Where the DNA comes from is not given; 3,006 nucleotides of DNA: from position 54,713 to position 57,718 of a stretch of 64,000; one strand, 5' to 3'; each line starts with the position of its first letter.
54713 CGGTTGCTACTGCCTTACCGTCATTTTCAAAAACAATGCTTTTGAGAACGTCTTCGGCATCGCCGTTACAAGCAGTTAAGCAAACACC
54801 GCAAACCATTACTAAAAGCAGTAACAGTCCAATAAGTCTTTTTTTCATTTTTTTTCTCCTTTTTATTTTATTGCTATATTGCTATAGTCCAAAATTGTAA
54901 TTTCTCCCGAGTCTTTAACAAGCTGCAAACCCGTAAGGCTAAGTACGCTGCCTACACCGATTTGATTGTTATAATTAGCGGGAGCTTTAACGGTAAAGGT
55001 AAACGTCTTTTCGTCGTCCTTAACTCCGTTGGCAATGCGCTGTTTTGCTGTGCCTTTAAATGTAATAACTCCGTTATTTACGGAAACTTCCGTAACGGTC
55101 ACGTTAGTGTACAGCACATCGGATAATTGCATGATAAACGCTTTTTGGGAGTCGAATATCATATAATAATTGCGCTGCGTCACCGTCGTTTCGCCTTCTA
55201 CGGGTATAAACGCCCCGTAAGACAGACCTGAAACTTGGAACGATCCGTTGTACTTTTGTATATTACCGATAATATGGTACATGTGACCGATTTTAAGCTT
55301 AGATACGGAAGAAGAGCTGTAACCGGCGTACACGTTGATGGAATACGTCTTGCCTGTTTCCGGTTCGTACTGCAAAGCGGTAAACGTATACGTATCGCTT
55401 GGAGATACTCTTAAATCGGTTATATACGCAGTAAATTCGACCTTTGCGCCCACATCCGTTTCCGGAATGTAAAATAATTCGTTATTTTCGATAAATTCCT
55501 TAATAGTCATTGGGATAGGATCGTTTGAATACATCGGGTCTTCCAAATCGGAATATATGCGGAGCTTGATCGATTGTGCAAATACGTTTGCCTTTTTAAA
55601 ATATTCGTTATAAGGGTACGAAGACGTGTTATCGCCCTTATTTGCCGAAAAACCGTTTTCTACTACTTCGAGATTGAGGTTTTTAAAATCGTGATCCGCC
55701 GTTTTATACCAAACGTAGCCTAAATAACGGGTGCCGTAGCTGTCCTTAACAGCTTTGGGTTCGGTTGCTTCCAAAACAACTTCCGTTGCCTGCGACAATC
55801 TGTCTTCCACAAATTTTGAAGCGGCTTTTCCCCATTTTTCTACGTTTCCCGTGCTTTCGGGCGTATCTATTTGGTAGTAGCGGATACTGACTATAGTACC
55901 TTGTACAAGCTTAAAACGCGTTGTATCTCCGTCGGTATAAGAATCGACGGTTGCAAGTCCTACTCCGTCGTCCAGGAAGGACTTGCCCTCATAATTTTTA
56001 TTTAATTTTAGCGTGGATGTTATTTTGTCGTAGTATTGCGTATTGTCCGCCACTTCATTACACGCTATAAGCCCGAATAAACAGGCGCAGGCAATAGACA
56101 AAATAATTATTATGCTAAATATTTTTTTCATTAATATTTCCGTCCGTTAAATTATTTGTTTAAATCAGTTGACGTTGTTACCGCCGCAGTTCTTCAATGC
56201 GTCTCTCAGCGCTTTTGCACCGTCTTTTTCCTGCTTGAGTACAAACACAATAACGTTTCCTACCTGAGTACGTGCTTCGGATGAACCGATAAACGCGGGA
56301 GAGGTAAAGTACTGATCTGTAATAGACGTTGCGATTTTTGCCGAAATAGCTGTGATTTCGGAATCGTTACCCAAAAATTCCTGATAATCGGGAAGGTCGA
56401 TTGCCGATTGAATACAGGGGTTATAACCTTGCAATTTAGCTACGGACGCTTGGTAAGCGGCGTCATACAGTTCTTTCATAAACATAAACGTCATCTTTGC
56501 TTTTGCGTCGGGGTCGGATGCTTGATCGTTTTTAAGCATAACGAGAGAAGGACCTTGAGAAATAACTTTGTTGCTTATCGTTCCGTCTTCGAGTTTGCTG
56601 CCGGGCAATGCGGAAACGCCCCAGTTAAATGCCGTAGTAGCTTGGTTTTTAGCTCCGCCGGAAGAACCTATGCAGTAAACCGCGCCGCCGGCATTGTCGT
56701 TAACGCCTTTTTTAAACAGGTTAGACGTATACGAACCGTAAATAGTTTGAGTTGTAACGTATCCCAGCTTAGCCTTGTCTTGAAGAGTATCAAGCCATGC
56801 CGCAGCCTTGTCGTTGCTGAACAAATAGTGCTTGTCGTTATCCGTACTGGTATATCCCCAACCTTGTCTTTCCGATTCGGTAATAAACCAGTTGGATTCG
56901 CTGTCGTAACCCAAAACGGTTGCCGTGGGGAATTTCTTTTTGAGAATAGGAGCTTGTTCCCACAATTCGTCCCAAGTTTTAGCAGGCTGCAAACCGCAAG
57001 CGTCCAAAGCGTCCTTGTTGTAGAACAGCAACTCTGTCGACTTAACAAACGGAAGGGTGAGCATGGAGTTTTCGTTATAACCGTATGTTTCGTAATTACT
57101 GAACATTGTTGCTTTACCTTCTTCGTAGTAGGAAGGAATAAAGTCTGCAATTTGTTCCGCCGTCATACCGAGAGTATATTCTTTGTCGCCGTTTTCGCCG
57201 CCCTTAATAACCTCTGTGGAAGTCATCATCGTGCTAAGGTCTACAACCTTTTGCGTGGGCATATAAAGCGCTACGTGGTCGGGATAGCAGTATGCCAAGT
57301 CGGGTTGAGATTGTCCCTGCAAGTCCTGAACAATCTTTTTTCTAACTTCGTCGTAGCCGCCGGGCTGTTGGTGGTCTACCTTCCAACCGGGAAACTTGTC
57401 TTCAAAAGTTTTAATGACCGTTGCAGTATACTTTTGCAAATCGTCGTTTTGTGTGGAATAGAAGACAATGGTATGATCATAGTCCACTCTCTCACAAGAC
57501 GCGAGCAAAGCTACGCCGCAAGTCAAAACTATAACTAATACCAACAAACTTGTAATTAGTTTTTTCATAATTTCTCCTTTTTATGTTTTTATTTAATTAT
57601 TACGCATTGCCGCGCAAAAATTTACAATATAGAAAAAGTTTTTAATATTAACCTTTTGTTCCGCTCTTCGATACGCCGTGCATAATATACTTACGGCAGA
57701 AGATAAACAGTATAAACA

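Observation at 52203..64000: Nuclease-plus-importer operon: SNase lipoprotein, OB/Ig lipoprotein and a sugar-family ABC transporter in one 10-kb unit, flanked by a 5'-nucleotidase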

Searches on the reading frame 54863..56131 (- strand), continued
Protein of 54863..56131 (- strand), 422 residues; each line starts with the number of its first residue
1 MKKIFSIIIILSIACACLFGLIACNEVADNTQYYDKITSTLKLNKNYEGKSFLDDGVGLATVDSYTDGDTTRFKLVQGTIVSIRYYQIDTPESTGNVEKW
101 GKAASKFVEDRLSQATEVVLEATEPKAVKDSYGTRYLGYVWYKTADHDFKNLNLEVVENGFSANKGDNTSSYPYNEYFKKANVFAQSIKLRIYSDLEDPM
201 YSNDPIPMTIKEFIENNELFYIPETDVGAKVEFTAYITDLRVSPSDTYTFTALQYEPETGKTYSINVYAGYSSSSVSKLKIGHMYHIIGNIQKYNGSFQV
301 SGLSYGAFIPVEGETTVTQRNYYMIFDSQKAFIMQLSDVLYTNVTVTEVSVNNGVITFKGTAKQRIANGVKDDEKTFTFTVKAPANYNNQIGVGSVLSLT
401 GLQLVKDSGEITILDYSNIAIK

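Call 65: search_protein_families(library=pfam, proteins=[L020:15365-16423:-, L020:16469-17407:-, L015:14918-15652:-, L040:122-2566:+, L039:18518-19831:+, L043:15480-16466:+, L043:16468-17412:+], max_evalue=0.001)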
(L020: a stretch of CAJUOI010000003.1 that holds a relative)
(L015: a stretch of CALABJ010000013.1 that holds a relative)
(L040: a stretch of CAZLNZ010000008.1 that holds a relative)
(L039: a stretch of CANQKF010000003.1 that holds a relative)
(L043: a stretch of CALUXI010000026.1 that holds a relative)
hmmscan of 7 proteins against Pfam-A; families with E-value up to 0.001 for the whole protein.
L020:15365-16423:- (353 aa): 2 families
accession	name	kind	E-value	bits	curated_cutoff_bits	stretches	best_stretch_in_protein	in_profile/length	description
PF01368.27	DHH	-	5.5e-17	62.6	28.1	1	41-184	1-125/125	DHH family, N-terminal domain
PF02272.25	DHHA1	-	5.2e-14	53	25.9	1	258-343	10-101/102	DHHA1 domain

L020:16469-17407:- (313 aa): 2 families
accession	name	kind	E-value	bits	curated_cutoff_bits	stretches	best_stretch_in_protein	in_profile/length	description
PF01368.27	DHH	-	1.1e-15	58.5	28.1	1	16-153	1-125/125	DHH family, N-terminal domain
PF02272.25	DHHA1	-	2.4e-10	41.2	25.9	1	230-310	13-101/102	DHHA1 domain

L015:14918-15652:- (245 aa): 1 family
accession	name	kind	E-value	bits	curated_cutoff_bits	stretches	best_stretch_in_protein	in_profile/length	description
PF01975.23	SurE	-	7e-50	169.9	22.1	1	4-178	1-184/189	Survival protein SurE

L040:122-2566:+ (814 aa): 2 families
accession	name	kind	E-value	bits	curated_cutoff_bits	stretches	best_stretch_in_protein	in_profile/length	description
PF04231.19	Endonuclease_1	-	4.6e-39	135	25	1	55-278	25-233/235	Endonuclease I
PF02368.24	Big_2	-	1.4e-13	51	22.8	1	297-360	4-68/79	Bacterial Ig-like domain (group 2)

L039:18518-19831:+ (437 aa): 2 families
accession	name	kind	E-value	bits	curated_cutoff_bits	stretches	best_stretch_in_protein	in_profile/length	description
PF06941.18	NT5C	-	1.7e-14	54.6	24.8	1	75-237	4-170/180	5' nucleotidase, deoxy (Pyrimidine), cytosolic type C protein (NT5C)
PF00625.27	Guanylate_kin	-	2.5e-14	53.8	25.2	1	261-409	5-157/182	Guanylate kinase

L043:15480-16466:+ (329 aa): 2 families
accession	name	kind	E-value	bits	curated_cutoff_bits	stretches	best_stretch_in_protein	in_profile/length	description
PF01368.27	DHH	-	1.5e-15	58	28.1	1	23-159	1-124/125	DHH family, N-terminal domain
PF02272.25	DHHA1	-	9.5e-11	42.5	25.9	1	243-322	16-101/102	DHHA1 domain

L043:16468-17412:+ (315 aa): 2 families
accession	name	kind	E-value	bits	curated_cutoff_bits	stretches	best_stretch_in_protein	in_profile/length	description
PF01368.27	DHH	-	3.7e-21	76.1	28.1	1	15-150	2-125/125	DHH family, N-terminal domain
PF02272.25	DHHA1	-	2.9e-11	44.2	25.9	1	224-307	10-101/102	DHHA1 domain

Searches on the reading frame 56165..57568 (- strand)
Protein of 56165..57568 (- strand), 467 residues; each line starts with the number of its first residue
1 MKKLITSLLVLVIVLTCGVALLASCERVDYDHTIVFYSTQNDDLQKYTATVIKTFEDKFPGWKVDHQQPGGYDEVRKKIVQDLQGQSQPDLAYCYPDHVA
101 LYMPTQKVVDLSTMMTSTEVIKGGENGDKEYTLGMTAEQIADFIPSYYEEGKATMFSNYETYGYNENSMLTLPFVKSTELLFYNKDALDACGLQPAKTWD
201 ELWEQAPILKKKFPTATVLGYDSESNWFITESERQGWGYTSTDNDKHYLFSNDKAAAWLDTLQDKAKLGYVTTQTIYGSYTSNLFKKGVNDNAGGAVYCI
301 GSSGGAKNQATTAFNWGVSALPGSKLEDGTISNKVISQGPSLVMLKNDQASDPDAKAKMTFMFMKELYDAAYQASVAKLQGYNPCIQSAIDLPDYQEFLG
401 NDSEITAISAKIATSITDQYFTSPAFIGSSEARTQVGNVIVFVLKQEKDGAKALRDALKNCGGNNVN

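Call 3: search_protein_families(library=pfam, proteins=[window:56165-57568:-], max_evalue=0.01)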
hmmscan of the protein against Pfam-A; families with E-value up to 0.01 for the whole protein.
window:56165-57568:- (467 aa): 2 families
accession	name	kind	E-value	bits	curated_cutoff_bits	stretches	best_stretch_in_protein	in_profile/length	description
PF13416.11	SBP_bac_8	-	3.7e-23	83.1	27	1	51-397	2-273/279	Bacterial extracellular solute-binding protein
PF01547.30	SBP_bac_1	-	2.2e-14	54.6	26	1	47-362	9-300/307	Bacterial extracellular solute-binding protein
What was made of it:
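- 56165..57568 (-): g6: lipoprotein substrate-binding protein, UgpB (phosphate-ester) clade of CUT1. SBP_bac_8 and SBP_bac_1 (call 3).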

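Call 21: search_protein_families(library=ncbifam, proteins=[window:56165-57568:-], max_evalue=1)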
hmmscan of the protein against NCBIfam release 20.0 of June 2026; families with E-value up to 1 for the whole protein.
window:56165-57568:- (467 aa): 3 families
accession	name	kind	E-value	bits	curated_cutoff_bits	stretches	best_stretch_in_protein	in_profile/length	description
NF008211.0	PRK10974.1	equivalog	1.8e-11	43.3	411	1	111-428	94-393/439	sn-glycerol-3-phosphate ABC transporter substrate-binding protein UgpB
NF045826.1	lipo_P68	equivalog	2.4e-08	32.9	200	1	1-188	1-173/669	P68 family surface lipoprotein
TIGR03850.1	bind_CPR_0540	equivalog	3.7e-06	25.8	299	1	32-371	34-354/437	carbohydrate ABC transporter substrate-binding protein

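Call 35: search_solved_structures(query=window:56165-57568:-, max_evalue=0.001)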
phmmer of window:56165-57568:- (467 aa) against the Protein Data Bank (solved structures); distinct sequences matched with E-value up to 0.001: 18.
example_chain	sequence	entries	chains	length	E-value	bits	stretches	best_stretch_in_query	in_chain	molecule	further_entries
9lff_A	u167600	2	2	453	1.2e-08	37.2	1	161-409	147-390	SN-glycerol-3-phophate ABC transporter, periplasmic SN-glycerol-3-phosphate-binding protei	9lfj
7c16_A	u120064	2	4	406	5.5e-08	35.1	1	171-406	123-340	Sugar ABC transporter, periplasmic sugar-binding protein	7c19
7c0y_A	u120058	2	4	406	5.7e-08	35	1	171-406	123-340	Sugar ABC transporter, periplasmic sugar-binding protein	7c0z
7c0x_A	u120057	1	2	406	6.4e-08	34.9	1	171-406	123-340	Sugar ABC transporter, periplasmic sugar-binding protein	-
7c0v_A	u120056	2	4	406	6.7e-08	34.8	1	171-406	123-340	Sugar ABC transporter, periplasmic sugar-binding protein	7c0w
7c0f_A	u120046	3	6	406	7e-08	34.7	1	171-406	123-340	Sugar ABC transporter, periplasmic sugar-binding protein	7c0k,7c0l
7c0t_A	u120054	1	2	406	1.8e-07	33.4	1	171-406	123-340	Sugar ABC transporter, periplasmic sugar-binding protein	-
7c0u_A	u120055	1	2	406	1.8e-07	33.4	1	171-406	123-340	Sugar ABC transporter, periplasmic sugar-binding protein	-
7c0o_A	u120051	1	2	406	2.3e-07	33.1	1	171-406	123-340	Sugar ABC transporter, periplasmic sugar-binding protein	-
7c14_A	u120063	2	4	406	3.3e-07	32.5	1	171-406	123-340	Sugar ABC transporter, periplasmic sugar-binding protein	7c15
7c0r_A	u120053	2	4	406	3.3e-07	32.5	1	171-406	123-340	Sugar ABC transporter, periplasmic sugar-binding protein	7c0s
6x84_A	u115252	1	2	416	1.9e-06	30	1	166-399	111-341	sn-glycerol-3-phosphate-binding periplasmic protein UgpB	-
7c1b_A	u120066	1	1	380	2e-06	29.9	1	171-406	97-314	Sugar ABC transporter, periplasmic sugar-binding protein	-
4aq4_A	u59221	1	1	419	6.6e-06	28.2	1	166-399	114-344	SN-GLYCEROL-3-PHOSPHATE-BINDING PERIPLASMIC PROTEIN UGPB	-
5ci5_A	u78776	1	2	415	5.4e-05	25.2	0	151-206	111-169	Extracellular solute-binding protein family 1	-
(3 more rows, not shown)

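Call 42: search_solved_structures(query=A4, max_evalue=0.00001, show_alignments=4)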
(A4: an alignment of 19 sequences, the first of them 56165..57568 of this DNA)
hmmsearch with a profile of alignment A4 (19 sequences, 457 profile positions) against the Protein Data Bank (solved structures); distinct sequences matched with E-value up to 0.00001: 69 (the best 60 are shown).
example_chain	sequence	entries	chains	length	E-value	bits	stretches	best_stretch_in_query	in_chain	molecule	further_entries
7c0x_A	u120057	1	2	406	6.7e-34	120.4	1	166-453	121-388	Sugar ABC transporter, periplasmic sugar-binding protein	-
7c0f_A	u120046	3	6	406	7.6e-34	120.2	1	166-453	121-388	Sugar ABC transporter, periplasmic sugar-binding protein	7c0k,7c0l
7c0v_A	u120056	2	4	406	1.5e-33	119.3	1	166-453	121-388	Sugar ABC transporter, periplasmic sugar-binding protein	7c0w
7c0t_A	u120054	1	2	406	1.8e-33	119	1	166-453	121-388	Sugar ABC transporter, periplasmic sugar-binding protein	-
7c0y_A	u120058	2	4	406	3.4e-33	118.1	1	166-453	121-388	Sugar ABC transporter, periplasmic sugar-binding protein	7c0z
7c0u_A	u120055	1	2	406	5.7e-33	117.3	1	166-453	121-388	Sugar ABC transporter, periplasmic sugar-binding protein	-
7c0r_A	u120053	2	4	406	6.1e-33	117.2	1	166-453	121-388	Sugar ABC transporter, periplasmic sugar-binding protein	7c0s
7c0o_A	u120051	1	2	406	6.5e-33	117.2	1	166-453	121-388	Sugar ABC transporter, periplasmic sugar-binding protein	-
7c16_A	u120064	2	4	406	6.7e-33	117.1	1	166-453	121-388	Sugar ABC transporter, periplasmic sugar-binding protein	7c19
7c14_A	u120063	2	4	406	1.8e-32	115.7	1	166-453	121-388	Sugar ABC transporter, periplasmic sugar-binding protein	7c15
4aq4_A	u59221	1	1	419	1.9e-32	115.6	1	32-454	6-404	SN-GLYCEROL-3-PHOSPHATE-BINDING PERIPLASMIC PROTEIN UGPB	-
6x84_A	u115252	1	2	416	3.2e-32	114.9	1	32-454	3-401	sn-glycerol-3-phosphate-binding periplasmic protein UgpB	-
9lff_A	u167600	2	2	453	1.9e-30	109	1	15-453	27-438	SN-glycerol-3-phophate ABC transporter, periplasmic SN-glycerol-3-phosphate-binding protei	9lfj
7c1b_A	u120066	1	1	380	1.4e-25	93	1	166-453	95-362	Sugar ABC transporter, periplasmic sugar-binding protein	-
4mfi_A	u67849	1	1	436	2.6e-22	82.2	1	164-397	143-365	Sn-glycerol-3-phosphate ABC transporter substrate-binding protein UspB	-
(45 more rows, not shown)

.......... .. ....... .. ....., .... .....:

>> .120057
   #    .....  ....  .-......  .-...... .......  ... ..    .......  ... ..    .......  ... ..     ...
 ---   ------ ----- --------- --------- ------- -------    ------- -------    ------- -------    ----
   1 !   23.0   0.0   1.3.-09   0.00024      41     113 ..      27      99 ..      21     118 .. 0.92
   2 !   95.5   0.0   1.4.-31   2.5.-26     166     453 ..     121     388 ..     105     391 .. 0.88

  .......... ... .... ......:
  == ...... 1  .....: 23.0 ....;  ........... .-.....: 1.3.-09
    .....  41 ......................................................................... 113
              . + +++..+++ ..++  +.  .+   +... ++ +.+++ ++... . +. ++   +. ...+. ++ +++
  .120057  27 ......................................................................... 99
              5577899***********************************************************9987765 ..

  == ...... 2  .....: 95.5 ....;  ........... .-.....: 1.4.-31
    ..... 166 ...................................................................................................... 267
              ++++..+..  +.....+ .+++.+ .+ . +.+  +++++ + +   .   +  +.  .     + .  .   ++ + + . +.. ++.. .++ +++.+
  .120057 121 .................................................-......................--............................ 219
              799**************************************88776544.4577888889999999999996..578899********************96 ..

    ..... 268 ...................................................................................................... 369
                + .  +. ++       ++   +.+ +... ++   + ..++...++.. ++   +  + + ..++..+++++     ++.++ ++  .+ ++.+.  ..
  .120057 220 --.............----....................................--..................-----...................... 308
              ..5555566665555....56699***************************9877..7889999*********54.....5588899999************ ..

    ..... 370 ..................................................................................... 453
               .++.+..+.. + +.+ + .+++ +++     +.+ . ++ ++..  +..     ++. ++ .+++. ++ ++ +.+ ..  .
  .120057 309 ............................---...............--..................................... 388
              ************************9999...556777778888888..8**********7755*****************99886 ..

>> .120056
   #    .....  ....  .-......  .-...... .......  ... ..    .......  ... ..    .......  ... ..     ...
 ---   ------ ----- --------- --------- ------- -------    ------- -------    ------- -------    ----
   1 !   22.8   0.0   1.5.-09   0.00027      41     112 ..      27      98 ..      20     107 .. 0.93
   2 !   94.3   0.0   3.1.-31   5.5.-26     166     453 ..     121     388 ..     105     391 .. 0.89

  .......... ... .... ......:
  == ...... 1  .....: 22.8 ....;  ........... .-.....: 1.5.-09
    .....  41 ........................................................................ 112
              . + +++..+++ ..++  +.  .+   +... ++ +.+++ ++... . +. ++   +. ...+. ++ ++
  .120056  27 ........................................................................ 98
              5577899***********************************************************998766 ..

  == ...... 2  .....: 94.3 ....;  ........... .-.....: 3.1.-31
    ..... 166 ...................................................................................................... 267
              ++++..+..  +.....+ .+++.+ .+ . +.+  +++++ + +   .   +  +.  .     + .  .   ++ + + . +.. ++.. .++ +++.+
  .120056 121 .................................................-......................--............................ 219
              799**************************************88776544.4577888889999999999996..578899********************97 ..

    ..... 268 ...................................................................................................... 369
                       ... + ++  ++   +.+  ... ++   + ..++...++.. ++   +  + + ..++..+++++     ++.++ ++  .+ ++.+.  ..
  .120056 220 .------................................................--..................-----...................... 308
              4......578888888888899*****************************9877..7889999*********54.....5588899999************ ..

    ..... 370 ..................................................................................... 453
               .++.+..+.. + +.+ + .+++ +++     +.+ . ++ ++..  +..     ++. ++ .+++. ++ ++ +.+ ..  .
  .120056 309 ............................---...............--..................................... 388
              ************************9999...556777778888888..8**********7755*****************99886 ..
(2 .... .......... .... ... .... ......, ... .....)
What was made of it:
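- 56165..57568 (-): The family profile's best solved relatives are 7C0F and its mutants (E 7e-34), then UgpB 4AQ4, 6X84 and 9LFF, then M. tuberculosis UgpB (call 42).
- On UgpB clade of CUT1 substrate-binding proteins: The top 19 profile hits are the 7C0x series, UgpB and M. tuberculosis UgpB (call 42).
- Closest known: Thermus thermophilus dinucleotide. Same: It is the best solved relative of the g6 family profile (E 7e-34, call 42).
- G3P and GPC binders rank just below 7C0F (call 42).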

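Call 53: search_protein_families(library=ncbifam, alignment_id=A4, max_evalue=0.01)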
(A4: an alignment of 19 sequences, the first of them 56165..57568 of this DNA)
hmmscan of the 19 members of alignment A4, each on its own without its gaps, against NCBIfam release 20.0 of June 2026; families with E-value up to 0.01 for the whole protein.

A. member 1, window:56165-57568:- (467 aa): 3 families
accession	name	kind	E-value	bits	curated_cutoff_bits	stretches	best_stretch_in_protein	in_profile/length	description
NF008211.0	PRK10974.1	equivalog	1.8e-11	43.3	411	1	111-428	94-393/439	sn-glycerol-3-phosphate ABC transporter substrate-binding protein UgpB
NF045826.1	lipo_P68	equivalog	2.4e-08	32.9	200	1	1-188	1-173/669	P68 family surface lipoprotein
TIGR03850.1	bind_CPR_0540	equivalog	3.7e-06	25.8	299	1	32-371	34-354/437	carbohydrate ABC transporter substrate-binding protein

B. families by the number of members that match (of 19 scanned): 10 families
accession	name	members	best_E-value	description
NF008211.0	PRK10974.1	19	1.7e-20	sn-glycerol-3-phosphate ABC transporter substrate-binding protein UgpB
NF045826.1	lipo_P68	13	2.1e-15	P68 family surface lipoprotein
TIGR03850.1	bind_CPR_0540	13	1.4e-11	carbohydrate ABC transporter substrate-binding protein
TIGR03851.1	chitin_NgcE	5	2.8e-06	N-acetylglucosamine/diacetylchitobiose ABC transporter substrate-binding protein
NF053763.1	ABCarbgalBndGanS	2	0.00042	galactooligosaccharide ABC transporter substrate-binding protein GanS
TIGR02136.1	ptsS_2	1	6e-05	phosphate ABC transporter substrate-binding protein PstS family protein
NF045730.1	VlpC_Nterm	1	6.3e-05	variant surface lipoprotein VlpC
NF050142.1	PG1828_fam_lipo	1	0.00012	PG1828 family lipoprotein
NF007011.0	PRK09474.1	1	0.0038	maltose/maltodextrin ABC transporter substrate-binding protein MalE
NF011937.0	PRK15408.1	1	0.009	autoinducer 2 ABC transporter substrate-binding protein LsrB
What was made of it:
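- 56165..57568 (-): NCBIfam matches UgpB in 19 of 19 members but far below the equivalog cut-off (call 53).
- On Mollicutes SNase-ABC 'nucleotide transporter' operon: 13 of 19 g6-family members give sub-threshold hits to NCBIfam 'P68 family surface lipoprotein' (call 53).
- The best NCBIfam names for all four transporter parts are UgpB/A/E/C (calls 21, 53).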

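Call 80: search_solved_structures(query=window:56165-57568:-, max_evalue=1e-7, show_alignments=1)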
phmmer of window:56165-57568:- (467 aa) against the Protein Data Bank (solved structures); distinct sequences matched with E-value up to 1e-7: 6.
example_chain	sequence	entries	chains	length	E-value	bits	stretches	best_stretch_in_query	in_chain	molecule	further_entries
9lff_A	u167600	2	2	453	1.2e-08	37.2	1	161-409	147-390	SN-glycerol-3-phophate ABC transporter, periplasmic SN-glycerol-3-phosphate-binding protei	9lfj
7c16_A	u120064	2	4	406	5.5e-08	35.1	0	171-406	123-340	Sugar ABC transporter, periplasmic sugar-binding protein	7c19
7c0y_A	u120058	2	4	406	5.7e-08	35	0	171-406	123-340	Sugar ABC transporter, periplasmic sugar-binding protein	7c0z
7c0x_A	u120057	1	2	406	6.4e-08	34.9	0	171-406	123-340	Sugar ABC transporter, periplasmic sugar-binding protein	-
7c0v_A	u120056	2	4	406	6.7e-08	34.8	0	171-406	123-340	Sugar ABC transporter, periplasmic sugar-binding protein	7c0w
7c0f_A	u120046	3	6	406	7e-08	34.7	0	171-406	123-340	Sugar ABC transporter, periplasmic sugar-binding protein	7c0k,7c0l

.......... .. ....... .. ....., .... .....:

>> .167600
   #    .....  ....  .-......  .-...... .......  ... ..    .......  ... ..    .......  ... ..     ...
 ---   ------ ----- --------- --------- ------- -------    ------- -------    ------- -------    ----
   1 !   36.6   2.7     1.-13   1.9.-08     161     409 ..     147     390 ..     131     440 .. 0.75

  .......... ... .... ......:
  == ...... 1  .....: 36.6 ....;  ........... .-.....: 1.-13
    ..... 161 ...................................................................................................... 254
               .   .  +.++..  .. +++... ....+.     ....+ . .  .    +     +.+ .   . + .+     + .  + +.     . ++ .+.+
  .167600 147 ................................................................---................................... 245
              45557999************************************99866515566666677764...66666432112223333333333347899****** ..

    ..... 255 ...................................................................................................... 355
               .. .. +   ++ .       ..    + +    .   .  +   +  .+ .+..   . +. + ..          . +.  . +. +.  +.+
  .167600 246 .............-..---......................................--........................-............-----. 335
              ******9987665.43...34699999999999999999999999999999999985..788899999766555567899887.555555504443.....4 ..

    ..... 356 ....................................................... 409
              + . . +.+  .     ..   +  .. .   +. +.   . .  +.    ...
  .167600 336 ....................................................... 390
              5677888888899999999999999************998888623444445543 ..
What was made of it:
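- On UgpB proper (G3P-binding equivalog): The clamp positions are Y221 and W227, with a 3-residue insertion between them (call 80).
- An aromatic pair (Y221/W227) aligns with the UgpB Trp188/Trp191 clamp (call 80).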
